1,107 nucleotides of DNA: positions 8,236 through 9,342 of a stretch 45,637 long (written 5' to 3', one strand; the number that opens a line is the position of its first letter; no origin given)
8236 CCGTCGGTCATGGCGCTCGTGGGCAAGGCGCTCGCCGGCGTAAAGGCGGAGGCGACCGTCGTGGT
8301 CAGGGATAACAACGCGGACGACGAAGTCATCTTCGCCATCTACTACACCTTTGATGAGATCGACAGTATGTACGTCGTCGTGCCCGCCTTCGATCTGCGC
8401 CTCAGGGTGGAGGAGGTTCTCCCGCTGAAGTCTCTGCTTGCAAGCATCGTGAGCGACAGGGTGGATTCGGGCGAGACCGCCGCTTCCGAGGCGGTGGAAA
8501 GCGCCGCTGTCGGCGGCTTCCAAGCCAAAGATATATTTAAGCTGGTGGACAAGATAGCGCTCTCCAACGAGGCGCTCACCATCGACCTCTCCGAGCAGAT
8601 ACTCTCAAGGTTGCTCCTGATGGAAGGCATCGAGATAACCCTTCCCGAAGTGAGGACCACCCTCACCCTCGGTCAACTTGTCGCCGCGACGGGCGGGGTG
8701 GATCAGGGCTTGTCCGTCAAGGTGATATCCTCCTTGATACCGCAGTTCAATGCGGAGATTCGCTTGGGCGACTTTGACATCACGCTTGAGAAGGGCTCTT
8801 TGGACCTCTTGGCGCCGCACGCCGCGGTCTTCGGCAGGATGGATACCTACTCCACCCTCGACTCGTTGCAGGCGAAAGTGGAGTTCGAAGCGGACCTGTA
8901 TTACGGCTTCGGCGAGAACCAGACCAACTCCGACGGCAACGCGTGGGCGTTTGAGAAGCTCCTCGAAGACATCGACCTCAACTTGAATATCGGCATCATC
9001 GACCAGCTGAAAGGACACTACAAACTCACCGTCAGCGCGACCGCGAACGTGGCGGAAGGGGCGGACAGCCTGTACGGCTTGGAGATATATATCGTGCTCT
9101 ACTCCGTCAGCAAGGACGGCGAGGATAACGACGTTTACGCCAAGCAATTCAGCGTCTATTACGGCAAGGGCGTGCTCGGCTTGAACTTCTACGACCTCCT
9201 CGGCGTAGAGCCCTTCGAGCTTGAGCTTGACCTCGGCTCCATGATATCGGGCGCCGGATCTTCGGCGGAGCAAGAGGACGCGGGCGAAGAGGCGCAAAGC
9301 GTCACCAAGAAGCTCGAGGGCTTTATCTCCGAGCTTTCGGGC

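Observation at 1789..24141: Unrecognised ~255-290-aa beta-rich module repeated about 21 times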

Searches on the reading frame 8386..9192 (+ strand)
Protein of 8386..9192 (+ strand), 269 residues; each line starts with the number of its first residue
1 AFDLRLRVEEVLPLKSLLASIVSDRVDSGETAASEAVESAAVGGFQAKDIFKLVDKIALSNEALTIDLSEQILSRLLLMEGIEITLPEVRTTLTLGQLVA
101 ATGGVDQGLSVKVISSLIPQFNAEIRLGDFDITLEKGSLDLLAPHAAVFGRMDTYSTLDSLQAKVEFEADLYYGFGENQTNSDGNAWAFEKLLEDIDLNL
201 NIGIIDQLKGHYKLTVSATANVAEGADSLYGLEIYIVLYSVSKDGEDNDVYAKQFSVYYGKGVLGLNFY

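Call 20: search_solved_structures(query=A1, max_evalue=10)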
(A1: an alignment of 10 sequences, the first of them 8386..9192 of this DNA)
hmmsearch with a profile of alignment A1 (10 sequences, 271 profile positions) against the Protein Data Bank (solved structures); distinct sequences matched with E-value up to 10: 0.

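Call 21: find_homologous_proteins(query=A1, max_evalue=0.001)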
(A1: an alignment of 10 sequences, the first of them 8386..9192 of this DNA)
Query A1 (10 sequences): 8000 candidates shared short words with the query, none scored E <= 0.001.

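Call 30: predict_structure(alignment_id=A1)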
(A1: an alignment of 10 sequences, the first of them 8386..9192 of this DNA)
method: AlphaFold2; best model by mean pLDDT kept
length: 269 residues; sequences in the alignment: 10
mean_pLDDT: 45.5   pTM: 0.44
mean pLDDT of the five models: 45.5, 45.5, 42.0, 41.4, 39.8
residues with pLDDT >= 90: 0; 70-90: 24; 50-70: 61; < 50: 184
segments of 3 or more residues with pLDDT < 50: 1-54, 56-66, 81-158, 174-208
pLDDT, mean of each block of 10 residues (from residue 1): 25 33 37 31 37 45 44 52 38 35 35 37 41 36 33 39 55 45 43 38 43 68 53 72 84 73 62
secondary structure, 60 per line:
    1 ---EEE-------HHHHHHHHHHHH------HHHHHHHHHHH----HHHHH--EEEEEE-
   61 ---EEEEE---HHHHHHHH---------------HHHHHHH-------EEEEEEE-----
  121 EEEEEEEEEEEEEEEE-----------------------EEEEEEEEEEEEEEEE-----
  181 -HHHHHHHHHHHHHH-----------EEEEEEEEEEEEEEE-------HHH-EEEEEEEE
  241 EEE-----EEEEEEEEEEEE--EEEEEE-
elements in order: E4-6 H14-25 H32-42 H47-51 E54-59 E64-68 H72-79 H95-101 E109-115 E121-136 E160-175 H182-195 E207-221 E233-243 E249-260 E263-268

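Call 33: search_protein_representatives(alignment_id=A2)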
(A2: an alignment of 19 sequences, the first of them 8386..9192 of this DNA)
Query: 19 sequences, 254 profile positions. Proteins with E-value up to 0.001 (for the whole library): 66; up to 1e-10: 46; up to 1e-30: 24. The best 66 are listed.
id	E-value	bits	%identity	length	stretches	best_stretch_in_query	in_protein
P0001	1.9e-275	926.0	-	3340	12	5-254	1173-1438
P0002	1.5e-144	497.1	-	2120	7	1-254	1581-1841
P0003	2.0e-136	470.5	-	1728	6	1-254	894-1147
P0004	5.5e-87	308.5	-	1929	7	20-250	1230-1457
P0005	3.8e-70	253.4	-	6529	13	23-252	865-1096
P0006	7.6e-64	232.7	-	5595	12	26-254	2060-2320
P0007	3.5e-63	230.6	-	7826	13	30-254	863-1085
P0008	2.1e-60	221.5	-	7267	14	35-253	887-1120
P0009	4.2e-58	213.9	-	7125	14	23-254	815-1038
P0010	3.6e-57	210.8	-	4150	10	3-253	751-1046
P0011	4.1e-53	197.6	-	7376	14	34-253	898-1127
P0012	3.7e-52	194.4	-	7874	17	18-250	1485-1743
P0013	3.2e-49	184.8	-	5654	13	31-254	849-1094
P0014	2.8e-48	181.7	-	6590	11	38-252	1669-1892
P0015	2.5e-45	172.1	-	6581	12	11-254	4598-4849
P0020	5.1e-37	144.8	-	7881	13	29-253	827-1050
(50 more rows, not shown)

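Call 45: list_cluster_members(proteins=[P0001, P0005, P0006, P0007, P0008, P0009, P0010, P0011, P0012, P0020])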
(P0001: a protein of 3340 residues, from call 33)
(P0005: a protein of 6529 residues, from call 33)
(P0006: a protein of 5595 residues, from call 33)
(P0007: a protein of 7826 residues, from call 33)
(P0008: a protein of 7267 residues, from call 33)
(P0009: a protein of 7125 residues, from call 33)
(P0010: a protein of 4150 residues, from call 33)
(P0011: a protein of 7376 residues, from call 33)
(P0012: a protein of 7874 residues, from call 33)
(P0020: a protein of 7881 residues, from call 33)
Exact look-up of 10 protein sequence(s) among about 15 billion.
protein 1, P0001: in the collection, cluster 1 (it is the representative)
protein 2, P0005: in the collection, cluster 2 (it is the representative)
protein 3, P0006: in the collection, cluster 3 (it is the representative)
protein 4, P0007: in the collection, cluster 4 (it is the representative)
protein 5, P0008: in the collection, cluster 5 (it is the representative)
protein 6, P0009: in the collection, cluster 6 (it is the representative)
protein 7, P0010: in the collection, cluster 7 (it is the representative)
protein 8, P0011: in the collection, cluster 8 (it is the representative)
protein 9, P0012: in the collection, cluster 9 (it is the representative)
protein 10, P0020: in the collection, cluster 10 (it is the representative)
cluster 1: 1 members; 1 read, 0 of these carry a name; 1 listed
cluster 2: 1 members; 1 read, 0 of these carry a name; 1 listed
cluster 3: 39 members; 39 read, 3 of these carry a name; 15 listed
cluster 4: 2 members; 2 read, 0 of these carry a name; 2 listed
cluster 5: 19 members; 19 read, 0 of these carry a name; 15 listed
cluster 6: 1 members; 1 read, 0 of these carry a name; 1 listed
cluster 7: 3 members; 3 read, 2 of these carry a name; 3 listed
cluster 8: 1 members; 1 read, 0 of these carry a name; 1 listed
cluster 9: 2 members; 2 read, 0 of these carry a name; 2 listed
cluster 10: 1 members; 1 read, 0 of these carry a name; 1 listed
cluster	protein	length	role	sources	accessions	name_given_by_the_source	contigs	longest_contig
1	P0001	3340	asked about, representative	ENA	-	-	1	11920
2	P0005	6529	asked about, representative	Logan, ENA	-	-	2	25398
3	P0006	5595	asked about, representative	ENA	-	-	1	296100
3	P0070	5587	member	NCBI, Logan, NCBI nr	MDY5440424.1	MAG: hypothetical protein SPG06_06695 [Eubacteriales bacterium] | hypothetical protein [Eubacteriales bacterium]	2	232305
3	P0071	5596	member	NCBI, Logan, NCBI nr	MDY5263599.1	MAG: hypothetical protein SPH07_00970 [Eubacteriales bacterium] | hypothetical protein [Eubacteriales bacterium]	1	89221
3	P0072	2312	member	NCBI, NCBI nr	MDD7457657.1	MAG: hypothetical protein PUK83_04445 [Clostridia bacterium] | hypothetical protein [Clostridia bacterium]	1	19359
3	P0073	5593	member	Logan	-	-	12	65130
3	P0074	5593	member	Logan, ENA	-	-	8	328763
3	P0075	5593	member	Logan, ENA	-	-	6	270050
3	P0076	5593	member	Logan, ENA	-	-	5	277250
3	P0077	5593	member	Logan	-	-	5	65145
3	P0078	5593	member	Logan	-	-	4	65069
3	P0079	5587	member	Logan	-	-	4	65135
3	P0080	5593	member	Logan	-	-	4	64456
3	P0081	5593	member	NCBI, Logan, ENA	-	-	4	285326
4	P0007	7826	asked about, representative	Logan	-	-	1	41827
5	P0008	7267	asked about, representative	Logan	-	-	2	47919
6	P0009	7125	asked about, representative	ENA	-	-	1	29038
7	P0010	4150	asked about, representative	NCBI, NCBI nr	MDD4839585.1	MAG: hypothetical protein PHE93_02800, partial [Clostridia bacterium] | hypothetical protein [Clostridia bacterium]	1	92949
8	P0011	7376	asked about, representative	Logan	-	-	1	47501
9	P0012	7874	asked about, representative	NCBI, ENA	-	-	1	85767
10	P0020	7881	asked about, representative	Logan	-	-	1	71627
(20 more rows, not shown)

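Call 64: find_encoding_contigs(protein=P0003, flank=10000, max_places=3)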
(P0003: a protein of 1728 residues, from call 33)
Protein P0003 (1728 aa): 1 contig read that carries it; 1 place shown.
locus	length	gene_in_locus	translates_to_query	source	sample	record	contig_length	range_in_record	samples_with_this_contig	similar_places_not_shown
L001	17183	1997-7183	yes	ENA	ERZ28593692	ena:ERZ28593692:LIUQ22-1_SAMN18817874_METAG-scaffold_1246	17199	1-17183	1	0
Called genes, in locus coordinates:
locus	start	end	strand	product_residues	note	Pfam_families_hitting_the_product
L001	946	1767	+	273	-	-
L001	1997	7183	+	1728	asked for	-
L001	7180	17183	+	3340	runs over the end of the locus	?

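Call 67: find_related_loci(query=P0010, collection=genome_contigs, flank=10000)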
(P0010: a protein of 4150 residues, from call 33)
Query P0010 (4150 aa) in genome_contigs; peptide patterns used: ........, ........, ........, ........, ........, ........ (x = any residue, [..] = any of these).
47 stretches matched a pattern; 2 encode a relative of the query (tblastn E <= 1e-3); 1 distinct loci.
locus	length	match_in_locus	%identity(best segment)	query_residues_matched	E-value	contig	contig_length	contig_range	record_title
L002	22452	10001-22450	100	1-4150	0e+0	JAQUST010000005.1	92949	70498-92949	MAG: Clostridia bacterium isolate STD2_102 NODE_732_length_92949_cov_9.695923_Sandtown_D2, whole genome shotgun sequence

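Call 75: search_protein_families(library=pfam, proteins=[L002:53-550:+, L002:966-2222:-, L002:2260-4221:+, L002:4410-5336:-, L002:5333-6148:-, L002:5920-7533:+, L002:7645-8475:+, L002:8675-9487:+], max_evalue=0.001)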
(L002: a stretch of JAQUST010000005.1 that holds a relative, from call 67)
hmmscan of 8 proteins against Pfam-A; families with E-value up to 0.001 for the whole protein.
L002:53-550:+ (166 aa): 0 families

L002:966-2222:- (419 aa): 2 families
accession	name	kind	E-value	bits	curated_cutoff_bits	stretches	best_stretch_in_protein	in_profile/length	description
PF10143.14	PhosphMutase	-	2.5e-54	184.1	21.5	1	54-221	2-170/170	2,3-bisphosphoglycerate-independent phosphoglycerate mutase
PF01676.23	Metalloenzyme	-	1.9e-36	126.3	24.3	1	17-395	1-239/252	Metalloenzyme superfamily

L002:2260-4221:+ (654 aa): 1 family
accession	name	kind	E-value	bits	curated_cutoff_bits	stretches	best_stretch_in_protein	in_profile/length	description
PF20736.2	Glyco_hydro127M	-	1.3e-05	25.7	24.2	1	427-515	6-94/95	Beta-L-arabinofuranosidase, GH127 middle domain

L002:4410-5336:- (309 aa): 2 families
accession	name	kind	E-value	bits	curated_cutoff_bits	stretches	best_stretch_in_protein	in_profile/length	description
PF07786.18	HGSNAT_cat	-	1.3e-25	90.7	22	2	76-286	23-221/222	Heparan-alpha-glucosaminide N-acetyltransferase, catalytic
PF01757.29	Acyl_transf_3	-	6.5e-07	29.1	31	0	126-306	159-307/326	Acyltransferase domain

L002:5333-6148:- (272 aa): 0 families

L002:5920-7533:+ (538 aa): 3 families
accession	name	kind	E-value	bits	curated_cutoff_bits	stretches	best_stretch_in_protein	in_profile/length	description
PF00728.28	Glyco_hydro_20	-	1.9e-105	353.5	22.3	1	137-466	1-347/348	Glycosyl hydrolase family 20, catalytic domain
PF02838.20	Glyco_hydro_20b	-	4.1e-10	40.9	26.1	1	2-94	3-111/124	Glycosyl hydrolase family 20, domain 2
PF14845.11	Glycohydro_20b2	-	5.6e-06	27.6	27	1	54-90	91-130/130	beta-acetyl hexosaminidase like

L002:7645-8475:+ (277 aa): 0 families

L002:8675-9487:+ (271 aa): 1 family
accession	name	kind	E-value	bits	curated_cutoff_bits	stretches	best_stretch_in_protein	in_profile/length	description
PF02585.22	PIG-L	-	1.6e-09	38.8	28.2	1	22-150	1-128/129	GlcNAc-PI de-N-acetylase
